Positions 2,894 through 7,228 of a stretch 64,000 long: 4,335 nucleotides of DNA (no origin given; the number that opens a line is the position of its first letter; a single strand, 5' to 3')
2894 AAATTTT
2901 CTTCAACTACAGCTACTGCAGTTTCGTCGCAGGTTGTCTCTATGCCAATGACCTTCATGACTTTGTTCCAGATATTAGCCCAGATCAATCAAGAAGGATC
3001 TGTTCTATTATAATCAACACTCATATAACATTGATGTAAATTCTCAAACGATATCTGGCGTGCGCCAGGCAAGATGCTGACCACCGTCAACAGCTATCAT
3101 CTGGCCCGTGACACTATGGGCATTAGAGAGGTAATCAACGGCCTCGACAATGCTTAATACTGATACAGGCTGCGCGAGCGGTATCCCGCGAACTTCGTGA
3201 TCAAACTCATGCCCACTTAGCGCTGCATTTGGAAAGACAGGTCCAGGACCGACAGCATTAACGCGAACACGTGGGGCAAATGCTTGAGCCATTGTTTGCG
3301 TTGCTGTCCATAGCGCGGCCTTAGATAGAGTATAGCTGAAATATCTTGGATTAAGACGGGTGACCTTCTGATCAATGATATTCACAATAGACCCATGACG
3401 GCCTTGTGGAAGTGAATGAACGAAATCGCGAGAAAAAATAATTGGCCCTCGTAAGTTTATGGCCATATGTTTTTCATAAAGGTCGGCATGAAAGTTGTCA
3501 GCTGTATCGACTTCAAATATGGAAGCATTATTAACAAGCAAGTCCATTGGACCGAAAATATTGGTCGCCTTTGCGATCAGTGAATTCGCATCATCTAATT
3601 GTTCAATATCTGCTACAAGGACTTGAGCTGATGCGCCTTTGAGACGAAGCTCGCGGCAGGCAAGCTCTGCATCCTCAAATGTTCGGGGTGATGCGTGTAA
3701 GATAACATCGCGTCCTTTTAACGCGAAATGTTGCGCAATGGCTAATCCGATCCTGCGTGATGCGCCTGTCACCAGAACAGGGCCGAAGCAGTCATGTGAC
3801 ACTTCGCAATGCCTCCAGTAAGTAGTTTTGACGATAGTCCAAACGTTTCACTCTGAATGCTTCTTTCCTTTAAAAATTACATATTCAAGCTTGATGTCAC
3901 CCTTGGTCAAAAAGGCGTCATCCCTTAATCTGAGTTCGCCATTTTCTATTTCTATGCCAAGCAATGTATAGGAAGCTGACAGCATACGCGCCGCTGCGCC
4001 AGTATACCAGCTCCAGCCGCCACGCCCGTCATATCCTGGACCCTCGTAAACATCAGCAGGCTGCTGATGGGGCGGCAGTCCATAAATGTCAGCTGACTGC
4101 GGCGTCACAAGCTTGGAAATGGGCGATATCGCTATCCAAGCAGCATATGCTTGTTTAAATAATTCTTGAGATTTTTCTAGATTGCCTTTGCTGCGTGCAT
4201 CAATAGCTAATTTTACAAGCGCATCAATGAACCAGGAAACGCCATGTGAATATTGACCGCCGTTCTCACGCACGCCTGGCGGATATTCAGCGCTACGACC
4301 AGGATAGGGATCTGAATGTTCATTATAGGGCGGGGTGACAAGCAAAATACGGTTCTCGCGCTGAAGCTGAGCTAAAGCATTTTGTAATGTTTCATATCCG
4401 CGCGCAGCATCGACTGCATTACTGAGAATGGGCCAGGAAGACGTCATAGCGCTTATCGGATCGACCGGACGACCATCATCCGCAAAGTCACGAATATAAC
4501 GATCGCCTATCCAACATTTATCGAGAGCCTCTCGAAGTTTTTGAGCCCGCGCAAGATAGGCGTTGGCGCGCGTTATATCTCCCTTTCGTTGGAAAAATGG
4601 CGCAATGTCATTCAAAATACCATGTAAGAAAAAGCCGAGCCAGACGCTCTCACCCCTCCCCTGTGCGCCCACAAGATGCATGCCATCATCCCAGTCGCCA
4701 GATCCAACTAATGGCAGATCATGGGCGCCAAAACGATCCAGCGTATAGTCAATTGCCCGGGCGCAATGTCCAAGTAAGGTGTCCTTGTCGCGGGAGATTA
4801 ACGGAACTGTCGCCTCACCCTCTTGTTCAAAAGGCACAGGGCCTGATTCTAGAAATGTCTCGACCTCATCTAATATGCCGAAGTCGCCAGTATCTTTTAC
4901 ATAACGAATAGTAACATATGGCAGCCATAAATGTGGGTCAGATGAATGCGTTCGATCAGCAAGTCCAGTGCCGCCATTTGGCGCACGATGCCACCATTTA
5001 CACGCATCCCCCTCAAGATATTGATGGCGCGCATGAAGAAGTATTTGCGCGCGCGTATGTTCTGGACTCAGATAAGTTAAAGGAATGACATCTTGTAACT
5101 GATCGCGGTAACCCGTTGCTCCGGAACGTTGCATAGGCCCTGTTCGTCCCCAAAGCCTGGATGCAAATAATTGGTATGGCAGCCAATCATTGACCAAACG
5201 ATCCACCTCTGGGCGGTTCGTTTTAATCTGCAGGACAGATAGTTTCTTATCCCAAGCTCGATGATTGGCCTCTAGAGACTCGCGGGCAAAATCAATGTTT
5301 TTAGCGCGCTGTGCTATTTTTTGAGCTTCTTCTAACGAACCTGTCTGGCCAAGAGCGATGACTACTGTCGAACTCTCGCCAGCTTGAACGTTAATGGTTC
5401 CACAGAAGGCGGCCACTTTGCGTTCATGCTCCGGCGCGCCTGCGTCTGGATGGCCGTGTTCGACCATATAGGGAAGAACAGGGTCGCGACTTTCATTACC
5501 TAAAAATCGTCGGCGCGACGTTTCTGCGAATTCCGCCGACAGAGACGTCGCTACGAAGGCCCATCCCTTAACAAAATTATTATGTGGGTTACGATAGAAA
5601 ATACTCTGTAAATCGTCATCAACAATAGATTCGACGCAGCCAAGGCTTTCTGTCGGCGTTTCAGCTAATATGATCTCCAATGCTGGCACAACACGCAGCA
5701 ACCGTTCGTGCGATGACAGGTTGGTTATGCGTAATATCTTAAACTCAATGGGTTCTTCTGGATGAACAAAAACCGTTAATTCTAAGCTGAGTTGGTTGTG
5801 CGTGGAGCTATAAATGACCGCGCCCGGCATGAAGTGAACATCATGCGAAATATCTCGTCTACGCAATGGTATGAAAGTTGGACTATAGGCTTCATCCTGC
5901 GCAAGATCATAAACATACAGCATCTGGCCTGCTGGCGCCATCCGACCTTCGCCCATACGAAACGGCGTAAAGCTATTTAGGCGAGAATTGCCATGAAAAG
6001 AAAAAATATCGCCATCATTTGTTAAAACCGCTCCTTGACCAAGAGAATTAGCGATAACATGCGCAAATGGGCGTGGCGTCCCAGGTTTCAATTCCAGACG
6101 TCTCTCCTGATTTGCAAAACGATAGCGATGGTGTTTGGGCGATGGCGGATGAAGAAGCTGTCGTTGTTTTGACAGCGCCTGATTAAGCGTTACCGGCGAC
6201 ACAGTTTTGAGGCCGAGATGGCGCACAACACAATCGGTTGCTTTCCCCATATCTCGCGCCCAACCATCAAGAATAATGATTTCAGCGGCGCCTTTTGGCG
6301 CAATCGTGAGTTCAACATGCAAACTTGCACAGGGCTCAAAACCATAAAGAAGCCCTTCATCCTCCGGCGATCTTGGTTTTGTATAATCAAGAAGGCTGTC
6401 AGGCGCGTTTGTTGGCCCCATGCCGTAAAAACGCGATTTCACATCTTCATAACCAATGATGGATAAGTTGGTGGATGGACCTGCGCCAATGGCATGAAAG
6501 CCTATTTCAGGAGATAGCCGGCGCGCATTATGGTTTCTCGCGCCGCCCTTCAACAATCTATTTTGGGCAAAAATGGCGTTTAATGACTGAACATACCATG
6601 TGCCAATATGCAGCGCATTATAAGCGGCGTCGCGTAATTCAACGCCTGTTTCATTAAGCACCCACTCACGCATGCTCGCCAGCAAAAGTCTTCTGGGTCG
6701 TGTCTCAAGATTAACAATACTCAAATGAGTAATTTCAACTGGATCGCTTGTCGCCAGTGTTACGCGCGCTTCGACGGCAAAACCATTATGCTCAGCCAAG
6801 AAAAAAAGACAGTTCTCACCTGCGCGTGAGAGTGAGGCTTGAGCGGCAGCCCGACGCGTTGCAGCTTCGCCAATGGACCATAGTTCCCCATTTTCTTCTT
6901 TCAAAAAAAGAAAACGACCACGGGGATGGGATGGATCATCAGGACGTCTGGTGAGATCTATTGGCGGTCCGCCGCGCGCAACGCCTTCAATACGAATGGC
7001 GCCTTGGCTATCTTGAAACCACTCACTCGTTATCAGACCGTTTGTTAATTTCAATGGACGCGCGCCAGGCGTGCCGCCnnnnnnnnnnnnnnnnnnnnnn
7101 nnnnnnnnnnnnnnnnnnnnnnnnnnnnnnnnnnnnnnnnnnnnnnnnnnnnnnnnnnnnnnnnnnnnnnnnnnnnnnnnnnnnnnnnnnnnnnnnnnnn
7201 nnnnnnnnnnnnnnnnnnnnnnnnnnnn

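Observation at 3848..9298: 1816-aa polytopic-membrane plus GH94 phosphorylase fusion with no recognisable GT84 synthase domain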

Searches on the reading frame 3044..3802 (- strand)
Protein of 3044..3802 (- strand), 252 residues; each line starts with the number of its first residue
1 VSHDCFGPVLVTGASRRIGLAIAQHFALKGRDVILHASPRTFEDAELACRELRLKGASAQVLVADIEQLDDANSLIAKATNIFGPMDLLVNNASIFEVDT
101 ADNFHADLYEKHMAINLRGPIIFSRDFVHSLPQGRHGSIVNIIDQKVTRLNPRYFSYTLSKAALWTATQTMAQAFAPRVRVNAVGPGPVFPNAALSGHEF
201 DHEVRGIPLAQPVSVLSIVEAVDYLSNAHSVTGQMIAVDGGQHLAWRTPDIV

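Call 69: search_protein_families(library=pfam, proteins=[window:3044-3802:-], max_evalue=0.001)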
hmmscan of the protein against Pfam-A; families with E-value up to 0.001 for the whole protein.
window:3044-3802:- (252 aa): 4 families
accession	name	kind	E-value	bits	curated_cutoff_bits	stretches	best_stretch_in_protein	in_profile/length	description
PF00106.31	adh_short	-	5.8e-34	117.7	26.6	1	9-189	3-182/195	short chain dehydrogenase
PF13561.12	adh_short_C2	-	8.1e-33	114.4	27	1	13-243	1-236/236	Enoyl-(Acyl carrier protein) reductase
PF08659.16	KR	-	1.3e-08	35.4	22.6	1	8-118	2-114/180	KR domain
PF21777.3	SDR-like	-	1.3e-05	26.2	24.7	0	218-237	78-97/98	Short chain dehydrogenase-like protein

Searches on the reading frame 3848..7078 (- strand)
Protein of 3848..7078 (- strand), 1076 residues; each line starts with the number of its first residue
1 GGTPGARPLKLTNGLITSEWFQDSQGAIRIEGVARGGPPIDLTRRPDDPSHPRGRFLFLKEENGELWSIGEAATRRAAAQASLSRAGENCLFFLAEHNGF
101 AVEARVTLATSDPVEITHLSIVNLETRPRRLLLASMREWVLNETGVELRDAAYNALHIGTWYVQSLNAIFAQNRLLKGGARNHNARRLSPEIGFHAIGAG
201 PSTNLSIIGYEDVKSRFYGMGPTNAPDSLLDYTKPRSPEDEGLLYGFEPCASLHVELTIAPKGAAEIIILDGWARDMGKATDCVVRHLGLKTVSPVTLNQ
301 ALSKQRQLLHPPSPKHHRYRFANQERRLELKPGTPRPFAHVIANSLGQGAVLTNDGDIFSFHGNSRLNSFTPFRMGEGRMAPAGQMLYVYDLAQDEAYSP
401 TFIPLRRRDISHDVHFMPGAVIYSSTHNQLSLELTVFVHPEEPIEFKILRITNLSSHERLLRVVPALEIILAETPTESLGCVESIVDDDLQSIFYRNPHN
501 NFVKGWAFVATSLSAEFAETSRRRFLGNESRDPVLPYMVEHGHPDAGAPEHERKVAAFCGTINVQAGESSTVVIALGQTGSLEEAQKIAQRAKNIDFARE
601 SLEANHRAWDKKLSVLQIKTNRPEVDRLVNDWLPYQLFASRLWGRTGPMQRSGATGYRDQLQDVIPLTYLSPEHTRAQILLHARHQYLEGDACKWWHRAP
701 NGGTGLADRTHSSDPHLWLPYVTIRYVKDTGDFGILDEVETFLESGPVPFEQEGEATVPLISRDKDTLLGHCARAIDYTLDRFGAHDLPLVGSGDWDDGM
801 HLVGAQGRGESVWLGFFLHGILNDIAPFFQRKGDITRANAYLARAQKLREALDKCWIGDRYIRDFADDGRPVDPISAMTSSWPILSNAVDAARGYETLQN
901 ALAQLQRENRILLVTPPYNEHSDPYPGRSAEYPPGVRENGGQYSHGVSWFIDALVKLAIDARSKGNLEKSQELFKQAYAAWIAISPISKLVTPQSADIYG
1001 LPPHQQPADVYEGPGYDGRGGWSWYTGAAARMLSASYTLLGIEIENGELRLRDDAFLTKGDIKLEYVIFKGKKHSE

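Call 33: search_solved_structures(query=window:3848-7078:-, max_evalue=10, show_alignments=1)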
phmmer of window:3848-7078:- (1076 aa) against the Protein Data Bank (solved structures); distinct sequences matched with E-value up to 10: 19.
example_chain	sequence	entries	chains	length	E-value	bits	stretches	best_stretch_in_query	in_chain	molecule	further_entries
8rf9_A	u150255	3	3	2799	2.9e-104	353.3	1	328-1051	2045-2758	Cyclic beta 1-2 glucan synthetase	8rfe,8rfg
8rf0_A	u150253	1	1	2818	2.9e-104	353.2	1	328-1051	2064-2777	Cyclic beta-(1,2)-glucan synthase NdvB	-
8bou_A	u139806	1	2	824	5.3e-36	127.2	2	562-953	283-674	N,N'-diacetylchitobiose phosphorylase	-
3s4c_A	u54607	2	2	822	3.7e-33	117.8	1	330-955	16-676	Lactose Phosphorylase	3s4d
3rrs_A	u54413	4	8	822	3.8e-33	117.8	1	330-955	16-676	Cellobiose phosphorylase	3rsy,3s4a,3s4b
2cqs_A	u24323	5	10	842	3.1e-30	108.1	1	313-955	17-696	Cellobiose Phosphorylase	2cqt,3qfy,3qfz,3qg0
3afj_A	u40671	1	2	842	2.4e-29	105.2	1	313-953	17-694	Cellobiose Phosphorylase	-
3act_A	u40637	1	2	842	2.7e-29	105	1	313-953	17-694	Cellobiose Phosphorylase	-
8ho9_A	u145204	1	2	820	3.2e-29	104.8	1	322-955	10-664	Cellobiose phosphorylase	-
3acs_A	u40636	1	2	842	5.2e-29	104.1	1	313-953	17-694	Cellobiose Phosphorylase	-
4zle_A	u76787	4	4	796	6.1e-29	103.9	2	582-962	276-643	Putative b-glycan phosphorylase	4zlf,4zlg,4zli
8hob_A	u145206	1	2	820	9.5e-29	103.2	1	322-955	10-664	Cellobiose phosphorylase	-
3qde_A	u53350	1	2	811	2.5e-27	98.5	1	322-955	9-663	Cellobiose phosphorylase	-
8ho7_A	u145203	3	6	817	2.7e-27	98.4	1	323-955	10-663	Cellobiose phosphorylase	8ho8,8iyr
1v7v_A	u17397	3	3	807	1.7e-24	89.1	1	322-958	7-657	chitobiose phosphorylase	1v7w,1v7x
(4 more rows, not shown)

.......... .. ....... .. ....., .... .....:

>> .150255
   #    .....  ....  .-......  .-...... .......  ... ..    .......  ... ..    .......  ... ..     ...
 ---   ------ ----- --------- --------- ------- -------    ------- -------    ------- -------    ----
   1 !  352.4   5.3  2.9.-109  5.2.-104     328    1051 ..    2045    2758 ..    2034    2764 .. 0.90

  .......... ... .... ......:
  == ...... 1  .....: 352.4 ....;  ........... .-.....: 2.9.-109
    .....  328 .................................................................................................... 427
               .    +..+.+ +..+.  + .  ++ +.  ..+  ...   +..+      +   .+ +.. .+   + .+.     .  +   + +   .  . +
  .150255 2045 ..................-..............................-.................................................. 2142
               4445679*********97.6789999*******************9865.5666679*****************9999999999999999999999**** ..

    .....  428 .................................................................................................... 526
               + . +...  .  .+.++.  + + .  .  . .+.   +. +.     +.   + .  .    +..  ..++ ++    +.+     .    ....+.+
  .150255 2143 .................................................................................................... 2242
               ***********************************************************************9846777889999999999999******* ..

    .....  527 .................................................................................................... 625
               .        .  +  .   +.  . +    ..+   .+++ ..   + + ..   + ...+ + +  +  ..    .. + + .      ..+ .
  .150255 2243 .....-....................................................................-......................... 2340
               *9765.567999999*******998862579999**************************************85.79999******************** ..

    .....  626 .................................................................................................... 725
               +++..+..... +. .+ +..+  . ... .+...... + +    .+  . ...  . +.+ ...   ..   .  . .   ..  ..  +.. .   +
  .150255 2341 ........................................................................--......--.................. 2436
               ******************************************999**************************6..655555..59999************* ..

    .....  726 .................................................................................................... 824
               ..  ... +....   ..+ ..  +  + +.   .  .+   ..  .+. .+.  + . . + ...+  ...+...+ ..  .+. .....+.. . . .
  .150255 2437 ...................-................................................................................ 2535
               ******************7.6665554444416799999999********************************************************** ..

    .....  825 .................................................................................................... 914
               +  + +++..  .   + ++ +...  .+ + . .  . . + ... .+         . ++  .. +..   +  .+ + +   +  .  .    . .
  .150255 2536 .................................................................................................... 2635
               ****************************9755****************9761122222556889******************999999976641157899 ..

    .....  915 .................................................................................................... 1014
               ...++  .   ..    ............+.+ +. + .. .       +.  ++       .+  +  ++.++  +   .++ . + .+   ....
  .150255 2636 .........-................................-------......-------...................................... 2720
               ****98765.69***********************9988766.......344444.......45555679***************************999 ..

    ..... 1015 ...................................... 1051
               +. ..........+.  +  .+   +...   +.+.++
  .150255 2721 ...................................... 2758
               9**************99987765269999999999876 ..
